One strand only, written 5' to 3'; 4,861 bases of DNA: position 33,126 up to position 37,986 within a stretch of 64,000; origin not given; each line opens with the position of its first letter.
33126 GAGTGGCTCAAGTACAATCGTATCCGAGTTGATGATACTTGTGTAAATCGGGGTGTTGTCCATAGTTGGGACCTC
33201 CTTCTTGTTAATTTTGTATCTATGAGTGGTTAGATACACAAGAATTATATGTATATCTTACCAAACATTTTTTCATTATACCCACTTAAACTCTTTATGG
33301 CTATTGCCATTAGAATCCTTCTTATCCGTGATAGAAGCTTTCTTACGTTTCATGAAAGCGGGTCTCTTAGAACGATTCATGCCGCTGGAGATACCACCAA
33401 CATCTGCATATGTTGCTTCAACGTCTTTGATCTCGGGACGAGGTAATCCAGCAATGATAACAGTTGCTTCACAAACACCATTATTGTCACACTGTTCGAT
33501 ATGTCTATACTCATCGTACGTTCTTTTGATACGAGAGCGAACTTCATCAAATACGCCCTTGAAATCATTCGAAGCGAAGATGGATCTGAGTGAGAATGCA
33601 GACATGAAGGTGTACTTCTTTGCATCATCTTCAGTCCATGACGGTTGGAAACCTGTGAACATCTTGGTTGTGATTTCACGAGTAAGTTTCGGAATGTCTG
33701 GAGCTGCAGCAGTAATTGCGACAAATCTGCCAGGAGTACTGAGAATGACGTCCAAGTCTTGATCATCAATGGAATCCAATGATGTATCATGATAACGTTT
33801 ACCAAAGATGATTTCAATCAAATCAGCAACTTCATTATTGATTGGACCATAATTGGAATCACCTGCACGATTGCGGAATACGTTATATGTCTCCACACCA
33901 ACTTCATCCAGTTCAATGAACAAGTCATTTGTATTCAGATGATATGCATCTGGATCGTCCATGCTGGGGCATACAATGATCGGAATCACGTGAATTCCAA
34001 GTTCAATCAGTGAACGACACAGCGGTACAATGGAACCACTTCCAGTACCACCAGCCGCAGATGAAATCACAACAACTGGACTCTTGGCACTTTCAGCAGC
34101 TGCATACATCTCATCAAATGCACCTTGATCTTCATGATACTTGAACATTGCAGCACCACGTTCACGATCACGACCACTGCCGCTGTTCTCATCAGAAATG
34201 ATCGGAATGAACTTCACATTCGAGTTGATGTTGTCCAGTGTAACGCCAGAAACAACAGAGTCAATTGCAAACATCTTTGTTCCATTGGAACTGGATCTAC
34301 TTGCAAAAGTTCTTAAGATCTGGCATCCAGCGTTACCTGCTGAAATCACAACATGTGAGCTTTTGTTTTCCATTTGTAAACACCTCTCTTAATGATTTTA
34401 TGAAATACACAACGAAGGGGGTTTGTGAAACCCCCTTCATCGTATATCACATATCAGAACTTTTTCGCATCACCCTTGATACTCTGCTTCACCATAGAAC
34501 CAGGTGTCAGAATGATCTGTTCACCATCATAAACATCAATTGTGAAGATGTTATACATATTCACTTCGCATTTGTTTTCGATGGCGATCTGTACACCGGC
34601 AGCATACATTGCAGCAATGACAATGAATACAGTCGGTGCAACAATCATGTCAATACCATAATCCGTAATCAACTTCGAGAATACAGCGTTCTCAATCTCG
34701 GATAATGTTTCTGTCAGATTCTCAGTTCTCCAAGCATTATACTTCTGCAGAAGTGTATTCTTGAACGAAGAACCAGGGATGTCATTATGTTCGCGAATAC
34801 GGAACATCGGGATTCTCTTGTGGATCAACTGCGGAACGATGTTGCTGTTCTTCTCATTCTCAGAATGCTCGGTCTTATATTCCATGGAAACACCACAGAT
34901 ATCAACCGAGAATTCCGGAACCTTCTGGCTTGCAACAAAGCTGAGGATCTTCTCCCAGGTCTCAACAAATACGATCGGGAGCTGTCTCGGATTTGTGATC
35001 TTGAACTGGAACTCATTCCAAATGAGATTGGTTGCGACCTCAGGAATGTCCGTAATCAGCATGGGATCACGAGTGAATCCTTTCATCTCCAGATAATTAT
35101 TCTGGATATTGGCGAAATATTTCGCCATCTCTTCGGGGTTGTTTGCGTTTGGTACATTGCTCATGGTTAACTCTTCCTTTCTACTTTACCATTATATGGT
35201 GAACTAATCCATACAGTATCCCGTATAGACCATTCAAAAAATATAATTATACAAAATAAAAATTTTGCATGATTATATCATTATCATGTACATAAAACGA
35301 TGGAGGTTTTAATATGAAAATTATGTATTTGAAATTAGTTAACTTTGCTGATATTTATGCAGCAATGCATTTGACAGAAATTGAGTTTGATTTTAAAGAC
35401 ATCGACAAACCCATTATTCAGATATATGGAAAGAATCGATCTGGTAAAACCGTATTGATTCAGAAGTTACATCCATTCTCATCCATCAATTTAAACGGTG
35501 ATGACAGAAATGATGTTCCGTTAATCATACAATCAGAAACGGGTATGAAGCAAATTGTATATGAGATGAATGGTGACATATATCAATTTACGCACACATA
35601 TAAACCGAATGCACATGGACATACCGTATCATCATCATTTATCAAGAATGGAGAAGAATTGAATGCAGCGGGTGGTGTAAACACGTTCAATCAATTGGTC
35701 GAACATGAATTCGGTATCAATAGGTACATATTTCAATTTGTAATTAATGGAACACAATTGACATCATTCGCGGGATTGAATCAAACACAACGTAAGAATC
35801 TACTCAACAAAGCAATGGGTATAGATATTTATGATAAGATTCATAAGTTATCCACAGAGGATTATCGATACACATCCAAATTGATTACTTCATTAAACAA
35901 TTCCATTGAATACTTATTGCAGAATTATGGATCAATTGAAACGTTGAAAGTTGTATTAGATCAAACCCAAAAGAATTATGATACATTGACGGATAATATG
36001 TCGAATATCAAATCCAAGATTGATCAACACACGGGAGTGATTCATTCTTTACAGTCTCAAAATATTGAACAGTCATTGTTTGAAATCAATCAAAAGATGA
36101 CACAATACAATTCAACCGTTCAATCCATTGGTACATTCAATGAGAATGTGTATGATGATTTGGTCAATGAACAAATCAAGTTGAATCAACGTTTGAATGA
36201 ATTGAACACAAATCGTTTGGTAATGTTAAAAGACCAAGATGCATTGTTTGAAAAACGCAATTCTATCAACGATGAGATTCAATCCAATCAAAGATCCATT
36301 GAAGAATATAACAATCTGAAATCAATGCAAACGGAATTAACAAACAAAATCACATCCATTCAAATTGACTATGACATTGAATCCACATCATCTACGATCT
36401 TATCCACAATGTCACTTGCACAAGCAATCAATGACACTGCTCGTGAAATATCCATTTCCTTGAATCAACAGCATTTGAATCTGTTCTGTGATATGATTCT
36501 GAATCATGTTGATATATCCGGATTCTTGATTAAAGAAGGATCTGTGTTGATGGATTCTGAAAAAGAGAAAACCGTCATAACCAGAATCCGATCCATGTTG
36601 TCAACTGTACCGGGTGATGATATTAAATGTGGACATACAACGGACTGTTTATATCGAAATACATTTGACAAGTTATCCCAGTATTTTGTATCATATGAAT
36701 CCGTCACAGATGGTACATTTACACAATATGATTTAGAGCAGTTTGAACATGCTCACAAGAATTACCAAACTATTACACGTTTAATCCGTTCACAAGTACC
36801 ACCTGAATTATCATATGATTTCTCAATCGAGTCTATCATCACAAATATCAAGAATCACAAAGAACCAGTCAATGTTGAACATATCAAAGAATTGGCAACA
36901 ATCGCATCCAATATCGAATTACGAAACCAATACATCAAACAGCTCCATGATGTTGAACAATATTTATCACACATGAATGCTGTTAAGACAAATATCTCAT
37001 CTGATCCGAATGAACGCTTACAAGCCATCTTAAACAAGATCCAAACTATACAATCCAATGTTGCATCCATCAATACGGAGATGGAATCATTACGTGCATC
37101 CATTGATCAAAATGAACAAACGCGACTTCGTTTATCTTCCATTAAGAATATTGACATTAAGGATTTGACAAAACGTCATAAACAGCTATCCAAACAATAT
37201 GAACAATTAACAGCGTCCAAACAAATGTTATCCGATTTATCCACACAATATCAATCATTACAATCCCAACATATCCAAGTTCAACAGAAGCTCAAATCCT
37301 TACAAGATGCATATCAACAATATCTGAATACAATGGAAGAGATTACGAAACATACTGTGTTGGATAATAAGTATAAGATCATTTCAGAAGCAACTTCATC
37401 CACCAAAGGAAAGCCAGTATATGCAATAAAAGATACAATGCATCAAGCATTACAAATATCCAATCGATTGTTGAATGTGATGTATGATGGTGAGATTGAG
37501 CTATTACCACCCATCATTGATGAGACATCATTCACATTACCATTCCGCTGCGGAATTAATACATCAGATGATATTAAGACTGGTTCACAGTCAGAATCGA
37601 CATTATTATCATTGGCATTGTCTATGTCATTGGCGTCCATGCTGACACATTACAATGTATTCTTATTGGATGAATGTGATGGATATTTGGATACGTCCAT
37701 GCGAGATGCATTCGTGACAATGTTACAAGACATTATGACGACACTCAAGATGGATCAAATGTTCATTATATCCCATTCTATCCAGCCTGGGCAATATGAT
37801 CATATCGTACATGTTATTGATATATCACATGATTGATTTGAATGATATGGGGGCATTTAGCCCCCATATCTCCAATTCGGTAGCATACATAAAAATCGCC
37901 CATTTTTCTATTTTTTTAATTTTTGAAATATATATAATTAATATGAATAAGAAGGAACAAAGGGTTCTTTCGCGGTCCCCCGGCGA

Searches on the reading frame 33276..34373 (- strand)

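Call 33: search_protein_families(library=pfam, proteins=[window:33276-34373:-], max_evalue=0.01)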
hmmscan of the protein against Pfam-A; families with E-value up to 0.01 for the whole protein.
window:33276-34373:- (365 aa): 2 families
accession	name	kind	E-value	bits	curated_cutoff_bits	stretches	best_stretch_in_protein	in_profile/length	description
PF00091.31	Tubulin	-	2.9e-06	28.1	33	1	8-148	3-163/190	Tubulin/FtsZ family, GTPase domain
PF13809.12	Tubulin_2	-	0.00015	21.6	27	1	79-157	132-233/356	Tubulin like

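Call 86: search_protein_families(library=phrogs, proteins=[window:33276-34373:-], max_evalue=0.001)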
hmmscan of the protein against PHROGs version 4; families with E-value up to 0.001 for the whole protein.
window:33276-34373:- (365 aa): 1 family
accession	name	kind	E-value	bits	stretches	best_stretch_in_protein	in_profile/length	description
phrog_4733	-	DNA, RNA and nucleotide metabolism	4.5e-06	27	1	9-150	8-140/323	tubulin PhuZ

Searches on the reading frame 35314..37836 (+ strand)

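Call 33: search_protein_families(library=pfam, proteins=[window:35314-37836:+], max_evalue=0.01)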
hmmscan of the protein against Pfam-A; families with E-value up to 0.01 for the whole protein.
window:35314-37836:+ (840 aa): 1 family
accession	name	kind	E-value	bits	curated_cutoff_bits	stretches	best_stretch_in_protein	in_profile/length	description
PF02463.25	SMC_N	-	0.0083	16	40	0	307-822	85-198/220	RecF/RecN/SMC N terminal domain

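Call 86: search_protein_families(library=phrogs, proteins=[window:35314-37836:+], max_evalue=0.001)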
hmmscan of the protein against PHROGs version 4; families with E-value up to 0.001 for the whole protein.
window:35314-37836:+ (840 aa): 1 family
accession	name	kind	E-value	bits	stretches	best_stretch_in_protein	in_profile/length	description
phrog_77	-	DNA, RNA and nucleotide metabolism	1e-45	157.6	3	507-830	641-939/967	SbcC-like subunit of palindrome specific endonuclease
